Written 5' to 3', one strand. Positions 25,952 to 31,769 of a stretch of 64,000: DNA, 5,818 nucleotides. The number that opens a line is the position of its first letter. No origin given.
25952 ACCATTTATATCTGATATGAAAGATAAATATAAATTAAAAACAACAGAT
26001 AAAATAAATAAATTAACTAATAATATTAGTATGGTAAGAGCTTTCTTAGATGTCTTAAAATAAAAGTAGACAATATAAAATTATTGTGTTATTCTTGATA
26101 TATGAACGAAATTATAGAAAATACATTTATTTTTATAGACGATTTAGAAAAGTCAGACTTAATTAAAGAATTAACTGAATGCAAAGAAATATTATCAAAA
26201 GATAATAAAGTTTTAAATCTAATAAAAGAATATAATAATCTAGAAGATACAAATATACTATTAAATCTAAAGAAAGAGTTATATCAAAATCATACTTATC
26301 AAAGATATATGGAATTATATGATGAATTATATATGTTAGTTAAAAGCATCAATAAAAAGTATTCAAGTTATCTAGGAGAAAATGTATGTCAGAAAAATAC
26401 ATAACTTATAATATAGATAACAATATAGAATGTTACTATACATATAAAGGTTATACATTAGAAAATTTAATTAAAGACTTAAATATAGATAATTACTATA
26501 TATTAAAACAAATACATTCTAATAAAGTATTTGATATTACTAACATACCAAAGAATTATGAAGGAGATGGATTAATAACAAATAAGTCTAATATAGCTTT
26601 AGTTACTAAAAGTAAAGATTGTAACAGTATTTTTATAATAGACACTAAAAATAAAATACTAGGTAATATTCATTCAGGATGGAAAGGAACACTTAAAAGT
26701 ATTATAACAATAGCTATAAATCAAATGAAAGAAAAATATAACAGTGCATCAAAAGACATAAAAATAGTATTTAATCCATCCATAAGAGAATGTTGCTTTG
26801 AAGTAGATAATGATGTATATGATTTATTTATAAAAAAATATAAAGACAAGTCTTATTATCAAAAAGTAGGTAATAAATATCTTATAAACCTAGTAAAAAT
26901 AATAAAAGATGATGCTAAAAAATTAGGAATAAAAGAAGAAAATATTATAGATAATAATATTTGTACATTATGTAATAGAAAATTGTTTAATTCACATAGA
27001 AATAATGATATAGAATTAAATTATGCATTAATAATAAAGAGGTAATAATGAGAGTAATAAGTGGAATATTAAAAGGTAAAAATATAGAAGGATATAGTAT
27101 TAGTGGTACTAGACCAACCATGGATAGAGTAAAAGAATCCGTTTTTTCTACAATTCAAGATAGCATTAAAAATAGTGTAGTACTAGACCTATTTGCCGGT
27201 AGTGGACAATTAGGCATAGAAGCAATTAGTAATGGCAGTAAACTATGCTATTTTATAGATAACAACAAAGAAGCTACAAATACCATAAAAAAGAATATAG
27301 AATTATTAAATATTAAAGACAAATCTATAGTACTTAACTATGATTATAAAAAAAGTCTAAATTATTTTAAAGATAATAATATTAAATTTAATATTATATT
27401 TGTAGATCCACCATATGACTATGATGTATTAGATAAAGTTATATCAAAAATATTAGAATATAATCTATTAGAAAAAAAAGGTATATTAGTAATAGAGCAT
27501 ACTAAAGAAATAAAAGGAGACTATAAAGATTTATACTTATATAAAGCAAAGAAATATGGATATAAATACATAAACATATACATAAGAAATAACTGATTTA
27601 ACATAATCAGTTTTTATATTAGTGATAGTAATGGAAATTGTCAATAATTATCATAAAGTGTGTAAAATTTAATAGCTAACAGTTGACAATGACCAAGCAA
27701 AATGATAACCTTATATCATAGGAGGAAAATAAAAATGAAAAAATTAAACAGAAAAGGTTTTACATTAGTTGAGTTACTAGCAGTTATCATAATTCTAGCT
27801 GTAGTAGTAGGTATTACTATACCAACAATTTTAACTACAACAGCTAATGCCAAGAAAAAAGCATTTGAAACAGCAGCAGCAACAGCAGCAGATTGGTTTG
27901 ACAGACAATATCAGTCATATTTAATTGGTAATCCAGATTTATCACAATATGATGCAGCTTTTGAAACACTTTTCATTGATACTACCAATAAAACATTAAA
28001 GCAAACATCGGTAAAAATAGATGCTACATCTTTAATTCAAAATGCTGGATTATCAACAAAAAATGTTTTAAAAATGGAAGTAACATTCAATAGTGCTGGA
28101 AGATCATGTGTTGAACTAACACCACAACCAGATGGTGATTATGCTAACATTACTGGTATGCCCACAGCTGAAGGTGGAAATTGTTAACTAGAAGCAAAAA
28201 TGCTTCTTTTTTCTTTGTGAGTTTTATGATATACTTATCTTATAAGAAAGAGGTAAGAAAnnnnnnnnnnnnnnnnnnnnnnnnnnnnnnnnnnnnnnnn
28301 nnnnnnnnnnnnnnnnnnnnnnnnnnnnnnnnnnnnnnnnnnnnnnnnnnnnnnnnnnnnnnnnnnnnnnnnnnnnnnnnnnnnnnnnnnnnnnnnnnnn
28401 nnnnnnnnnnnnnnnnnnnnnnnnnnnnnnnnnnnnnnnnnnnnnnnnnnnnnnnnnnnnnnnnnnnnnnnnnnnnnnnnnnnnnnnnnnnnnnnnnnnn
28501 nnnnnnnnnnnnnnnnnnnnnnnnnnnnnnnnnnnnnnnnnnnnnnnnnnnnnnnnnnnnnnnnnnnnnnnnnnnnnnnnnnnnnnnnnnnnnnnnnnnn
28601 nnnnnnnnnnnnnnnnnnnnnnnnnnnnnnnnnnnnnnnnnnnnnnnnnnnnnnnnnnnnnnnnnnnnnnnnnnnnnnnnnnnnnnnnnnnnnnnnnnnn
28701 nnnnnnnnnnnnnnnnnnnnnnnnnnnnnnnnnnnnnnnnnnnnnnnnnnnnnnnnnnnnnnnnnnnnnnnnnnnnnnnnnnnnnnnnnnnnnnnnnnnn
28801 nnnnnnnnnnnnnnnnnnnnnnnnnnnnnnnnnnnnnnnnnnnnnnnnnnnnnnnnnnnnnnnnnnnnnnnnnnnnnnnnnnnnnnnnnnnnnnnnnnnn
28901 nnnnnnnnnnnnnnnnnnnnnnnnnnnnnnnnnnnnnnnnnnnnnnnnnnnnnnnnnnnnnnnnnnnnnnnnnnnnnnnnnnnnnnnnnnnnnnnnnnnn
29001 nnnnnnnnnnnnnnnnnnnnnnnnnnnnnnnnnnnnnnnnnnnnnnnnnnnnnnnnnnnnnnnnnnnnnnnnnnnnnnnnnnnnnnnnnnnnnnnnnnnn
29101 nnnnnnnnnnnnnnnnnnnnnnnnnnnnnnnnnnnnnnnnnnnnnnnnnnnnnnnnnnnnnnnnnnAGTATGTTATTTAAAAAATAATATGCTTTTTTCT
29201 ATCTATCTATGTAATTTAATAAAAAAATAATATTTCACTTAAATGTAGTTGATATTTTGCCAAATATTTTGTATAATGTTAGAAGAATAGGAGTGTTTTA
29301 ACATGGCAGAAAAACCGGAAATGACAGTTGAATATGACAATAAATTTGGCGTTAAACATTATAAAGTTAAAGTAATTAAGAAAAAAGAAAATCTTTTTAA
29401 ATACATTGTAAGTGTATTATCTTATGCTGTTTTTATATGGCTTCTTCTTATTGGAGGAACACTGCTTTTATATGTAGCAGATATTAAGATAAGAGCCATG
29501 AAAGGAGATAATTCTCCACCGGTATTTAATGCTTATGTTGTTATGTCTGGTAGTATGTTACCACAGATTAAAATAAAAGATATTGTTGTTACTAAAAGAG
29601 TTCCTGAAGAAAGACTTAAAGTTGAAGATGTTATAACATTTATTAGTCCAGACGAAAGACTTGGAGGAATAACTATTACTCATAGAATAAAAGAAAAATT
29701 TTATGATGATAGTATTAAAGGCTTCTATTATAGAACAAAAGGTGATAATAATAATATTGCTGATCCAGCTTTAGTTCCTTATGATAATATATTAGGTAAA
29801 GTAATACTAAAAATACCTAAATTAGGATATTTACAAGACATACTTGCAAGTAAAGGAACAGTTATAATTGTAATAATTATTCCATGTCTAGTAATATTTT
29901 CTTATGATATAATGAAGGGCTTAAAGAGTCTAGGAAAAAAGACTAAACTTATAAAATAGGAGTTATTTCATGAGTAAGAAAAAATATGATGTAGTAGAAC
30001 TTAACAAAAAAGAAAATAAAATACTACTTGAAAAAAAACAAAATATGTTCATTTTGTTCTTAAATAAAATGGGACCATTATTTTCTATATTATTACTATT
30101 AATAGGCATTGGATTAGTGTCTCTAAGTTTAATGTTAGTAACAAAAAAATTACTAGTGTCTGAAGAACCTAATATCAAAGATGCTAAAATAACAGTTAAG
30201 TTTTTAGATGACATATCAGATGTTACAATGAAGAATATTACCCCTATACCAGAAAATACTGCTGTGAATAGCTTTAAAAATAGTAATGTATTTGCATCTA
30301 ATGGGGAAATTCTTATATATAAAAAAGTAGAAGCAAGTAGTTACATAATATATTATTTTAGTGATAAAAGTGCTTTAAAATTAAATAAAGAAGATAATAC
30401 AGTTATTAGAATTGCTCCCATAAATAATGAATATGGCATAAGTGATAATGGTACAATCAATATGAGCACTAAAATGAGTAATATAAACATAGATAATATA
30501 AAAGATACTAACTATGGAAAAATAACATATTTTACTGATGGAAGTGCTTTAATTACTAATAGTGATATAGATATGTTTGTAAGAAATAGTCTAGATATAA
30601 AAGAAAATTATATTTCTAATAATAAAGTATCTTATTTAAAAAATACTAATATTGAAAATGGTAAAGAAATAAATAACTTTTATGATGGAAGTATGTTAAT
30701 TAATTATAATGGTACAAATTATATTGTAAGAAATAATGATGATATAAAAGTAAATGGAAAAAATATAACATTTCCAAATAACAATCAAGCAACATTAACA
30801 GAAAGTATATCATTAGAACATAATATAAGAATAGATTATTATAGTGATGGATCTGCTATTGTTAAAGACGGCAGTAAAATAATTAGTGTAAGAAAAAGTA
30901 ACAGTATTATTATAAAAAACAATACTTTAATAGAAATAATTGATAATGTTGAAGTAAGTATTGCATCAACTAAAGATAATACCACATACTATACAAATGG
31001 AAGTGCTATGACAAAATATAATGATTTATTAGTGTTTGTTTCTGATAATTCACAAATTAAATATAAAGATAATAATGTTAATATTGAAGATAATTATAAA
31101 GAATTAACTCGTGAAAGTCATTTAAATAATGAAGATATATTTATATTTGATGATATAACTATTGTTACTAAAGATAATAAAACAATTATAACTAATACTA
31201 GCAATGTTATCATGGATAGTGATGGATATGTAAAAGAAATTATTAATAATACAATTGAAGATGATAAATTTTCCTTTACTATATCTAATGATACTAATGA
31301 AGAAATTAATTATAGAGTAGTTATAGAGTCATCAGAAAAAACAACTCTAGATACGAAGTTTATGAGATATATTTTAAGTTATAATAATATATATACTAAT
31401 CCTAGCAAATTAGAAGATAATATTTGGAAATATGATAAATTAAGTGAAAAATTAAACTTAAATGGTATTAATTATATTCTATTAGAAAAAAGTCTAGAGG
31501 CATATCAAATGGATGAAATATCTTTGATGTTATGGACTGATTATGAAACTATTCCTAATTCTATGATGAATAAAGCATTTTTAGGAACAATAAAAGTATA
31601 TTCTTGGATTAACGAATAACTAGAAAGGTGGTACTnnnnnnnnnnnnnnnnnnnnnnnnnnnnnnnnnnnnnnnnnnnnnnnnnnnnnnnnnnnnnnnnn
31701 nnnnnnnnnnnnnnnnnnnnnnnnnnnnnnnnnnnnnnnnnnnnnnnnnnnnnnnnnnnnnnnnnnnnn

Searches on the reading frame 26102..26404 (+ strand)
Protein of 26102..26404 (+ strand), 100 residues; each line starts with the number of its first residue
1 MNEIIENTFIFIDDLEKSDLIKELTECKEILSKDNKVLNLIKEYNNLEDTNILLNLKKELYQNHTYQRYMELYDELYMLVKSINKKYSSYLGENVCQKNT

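Call 67: search_protein_families(library=ncbifam, proteins=[window:26102-26404:+], max_evalue=0.00001)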
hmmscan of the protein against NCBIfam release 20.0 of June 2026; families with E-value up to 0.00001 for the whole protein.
window:26102-26404:+ (100 aa): 1 family
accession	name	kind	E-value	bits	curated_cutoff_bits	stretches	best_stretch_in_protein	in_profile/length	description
NF041416.1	halo_CC_star_2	equivalog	1.1e-07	32.3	140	1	4-97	2-106/113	halo-CC-star protein HcsL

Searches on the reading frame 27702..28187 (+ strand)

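Call 3: search_protein_families(library=pfam, proteins=[window:27702-28187:+], max_evalue=1)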
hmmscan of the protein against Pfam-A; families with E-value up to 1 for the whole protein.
window:27702-28187:+ (161 aa): 3 families
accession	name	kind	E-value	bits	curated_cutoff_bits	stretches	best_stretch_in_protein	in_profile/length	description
PF07963.17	N_methyl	-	2.2e-07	30.6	21.2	1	16-39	3-26/27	Prokaryotic N-terminal methylation motif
PF12616.13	DUF3775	-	0.026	14.9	27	1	52-83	32-63/73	Protein of unknown function (DUF3775)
PF14221.11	DUF4330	-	0.46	11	27.6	0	20-53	14-46/167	Domain of unknown function (DUF4330)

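Call 4: search_protein_families(library=ncbifam, proteins=[window:27702-28187:+], max_evalue=1)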
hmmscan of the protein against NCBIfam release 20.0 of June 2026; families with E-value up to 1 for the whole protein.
window:27702-28187:+ (161 aa): 19 families
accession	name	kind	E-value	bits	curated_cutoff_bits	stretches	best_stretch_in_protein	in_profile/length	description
NF040999.1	pilin_ComGC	equivalog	2.9e-07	30.6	75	1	18-78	2-58/84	competence type IV pilus major pilin ComGC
TIGR01710.1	typeII_sec_gspG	equivalog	1.3e-06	28.4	88.85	1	18-59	1-42/134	type II secretion system major pseudopilin GspG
TIGR02532.1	IV_pilin_GFxxxE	domain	2.1e-06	27.4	16.3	1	17-39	1-23/24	prepilin-type N-terminal cleavage/methylation domain-containing protein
NF041775.1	typeIV_PilA_Myxo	equivalog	0.00024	21.1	400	1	17-57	10-50/214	type IV pilin protein PilA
NF007862.0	PRK10574.1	equivalog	0.0003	20.9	138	1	16-43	3-30/145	prepilin peptidase-dependent pilin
NF041013.1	T4P_ComGE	equivalog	0.00087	19.3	49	1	17-58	3-44/83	competence type IV pilus minor pilin ComGE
TIGR01708.2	typeII_sec_gspH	equivalog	0.00098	19.1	80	1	18-58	2-46/169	type II secretion system minor pseudopilin GspH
NF010405.0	PRK13831.1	subfamily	0.00099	18.1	386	1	9-82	16-89/433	IncP-type conjugal transfer protein TrbI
TIGR02596.1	TIGR02596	subfamily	0.0016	18.6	70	1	20-48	1-29/196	Verru_Chthon cassette protein D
NF040982.1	ComGD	equivalog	0.0044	17.4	70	1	18-55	2-39/139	competence type IV pilus minor pilin ComGD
NF038304.1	EPS_HpsC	equivalog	0.013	15.1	200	1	9-43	12-50/318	hormogonium polysaccharide secretion pseudopilin HpsC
NF041002.1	pilin_ComGF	equivalog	0.017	15.3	80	1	18-53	2-36/139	competence type IV pilus minor pilin ComGF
TIGR02599.1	TIGR02599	subfamily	0.019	14.2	256.5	1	19-54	1-35/361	Verru_Chthon cassette protein C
NF038303.1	EPS_HpsB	equivalog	0.028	14.4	150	1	17-79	2-64/211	hormogonium polysaccharide secretion pseudopilin HpsB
TIGR00840.1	b_cpa1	equivalog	0.043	12.2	251.25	1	10-145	378-514/559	sodium/hydrogen exchanger 3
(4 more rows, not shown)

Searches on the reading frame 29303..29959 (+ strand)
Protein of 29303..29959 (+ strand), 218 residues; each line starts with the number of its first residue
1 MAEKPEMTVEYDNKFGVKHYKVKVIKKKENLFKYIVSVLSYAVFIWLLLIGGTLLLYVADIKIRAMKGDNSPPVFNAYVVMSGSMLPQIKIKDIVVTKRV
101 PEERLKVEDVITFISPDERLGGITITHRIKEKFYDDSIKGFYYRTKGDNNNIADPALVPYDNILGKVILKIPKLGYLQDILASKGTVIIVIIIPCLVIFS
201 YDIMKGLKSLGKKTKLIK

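Call 3: search_protein_families(library=pfam, proteins=[window:29303-29959:+], max_evalue=1)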
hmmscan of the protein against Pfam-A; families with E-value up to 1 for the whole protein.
window:29303-29959:+ (218 aa): 1 family
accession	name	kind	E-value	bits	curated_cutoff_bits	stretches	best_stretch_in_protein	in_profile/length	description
PF10502.14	Peptidase_S26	-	0.12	12.8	22.9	1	74-117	22-67/168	Signal peptidase, peptidase S26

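Call 4: search_protein_families(library=ncbifam, proteins=[window:29303-29959:+], max_evalue=1)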
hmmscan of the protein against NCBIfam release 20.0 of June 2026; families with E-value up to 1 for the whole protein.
window:29303-29959:+ (218 aa): 3 families
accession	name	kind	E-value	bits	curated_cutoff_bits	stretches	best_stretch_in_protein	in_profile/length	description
TIGR02228.1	sigpep_I_arch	equivalog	3e-26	92.2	51.85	1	47-203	7-155/158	signal peptidase I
NF046067.1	SigPepSipWBacil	equivalog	1.1e-23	83.8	190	1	48-215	11-177/189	signal peptidase I SipW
TIGR02227.1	sigpep_I_bact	equivalog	3.8e-05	23.6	47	1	74-118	19-65/162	signal peptidase I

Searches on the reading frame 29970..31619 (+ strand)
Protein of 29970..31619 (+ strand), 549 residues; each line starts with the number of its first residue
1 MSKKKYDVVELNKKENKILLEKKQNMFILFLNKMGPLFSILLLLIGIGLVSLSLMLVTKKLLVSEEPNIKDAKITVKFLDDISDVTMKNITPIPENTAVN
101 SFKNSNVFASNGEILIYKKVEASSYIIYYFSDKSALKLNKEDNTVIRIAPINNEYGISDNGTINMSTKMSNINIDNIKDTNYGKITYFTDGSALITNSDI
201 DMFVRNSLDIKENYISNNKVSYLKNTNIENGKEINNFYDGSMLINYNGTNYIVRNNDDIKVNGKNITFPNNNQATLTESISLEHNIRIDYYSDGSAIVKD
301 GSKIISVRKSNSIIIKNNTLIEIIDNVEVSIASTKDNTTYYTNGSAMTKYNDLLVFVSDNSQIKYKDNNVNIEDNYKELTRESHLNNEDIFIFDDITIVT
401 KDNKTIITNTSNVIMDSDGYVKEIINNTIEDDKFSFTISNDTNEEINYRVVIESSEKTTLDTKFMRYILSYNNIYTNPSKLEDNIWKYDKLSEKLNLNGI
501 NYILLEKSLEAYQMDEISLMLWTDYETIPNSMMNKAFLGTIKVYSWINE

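Call 3: search_protein_families(library=pfam, proteins=[window:29970-31619:+], max_evalue=1)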
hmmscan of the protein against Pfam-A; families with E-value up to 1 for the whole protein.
window:29970-31619:+ (549 aa): 0 families

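Call 4: search_protein_families(library=ncbifam, proteins=[window:29970-31619:+], max_evalue=1)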
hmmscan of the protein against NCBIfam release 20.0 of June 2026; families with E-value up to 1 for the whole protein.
window:29970-31619:+ (549 aa): 0 families

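Call 84: find_homologous_proteins(query=window:29970-31619:+, max_evalue=0.001)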
Query window:29970-31619:+ (549 aa): 500 proteins with E <= 0.001 among 8000 candidates; the best 120 are listed.
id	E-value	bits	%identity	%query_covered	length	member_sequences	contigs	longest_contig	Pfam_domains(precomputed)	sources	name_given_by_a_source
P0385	0.0e+0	1129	99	100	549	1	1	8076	-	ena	-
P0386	0.0e+0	1126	99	100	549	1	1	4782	-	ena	-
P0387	0.0e+0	1126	99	100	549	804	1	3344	-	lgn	-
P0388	0.0e+0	1124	98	100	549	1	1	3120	-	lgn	-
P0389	0.0e+0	1124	98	100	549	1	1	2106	-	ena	-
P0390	0.0e+0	1122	98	100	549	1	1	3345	-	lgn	-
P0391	0.0e+0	1122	98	100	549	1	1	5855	-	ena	-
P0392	0.0e+0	1121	98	100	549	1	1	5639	-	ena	-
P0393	0.0e+0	1120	98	100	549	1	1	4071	-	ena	-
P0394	0.0e+0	1120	98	100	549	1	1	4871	-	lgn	-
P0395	0.0e+0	1119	98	100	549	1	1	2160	-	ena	-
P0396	0.0e+0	1119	98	100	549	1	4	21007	-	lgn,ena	-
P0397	0.0e+0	1119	98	100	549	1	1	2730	-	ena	-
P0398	0.0e+0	1118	98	100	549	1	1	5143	-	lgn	-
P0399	0.0e+0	1117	98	100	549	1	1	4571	-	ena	-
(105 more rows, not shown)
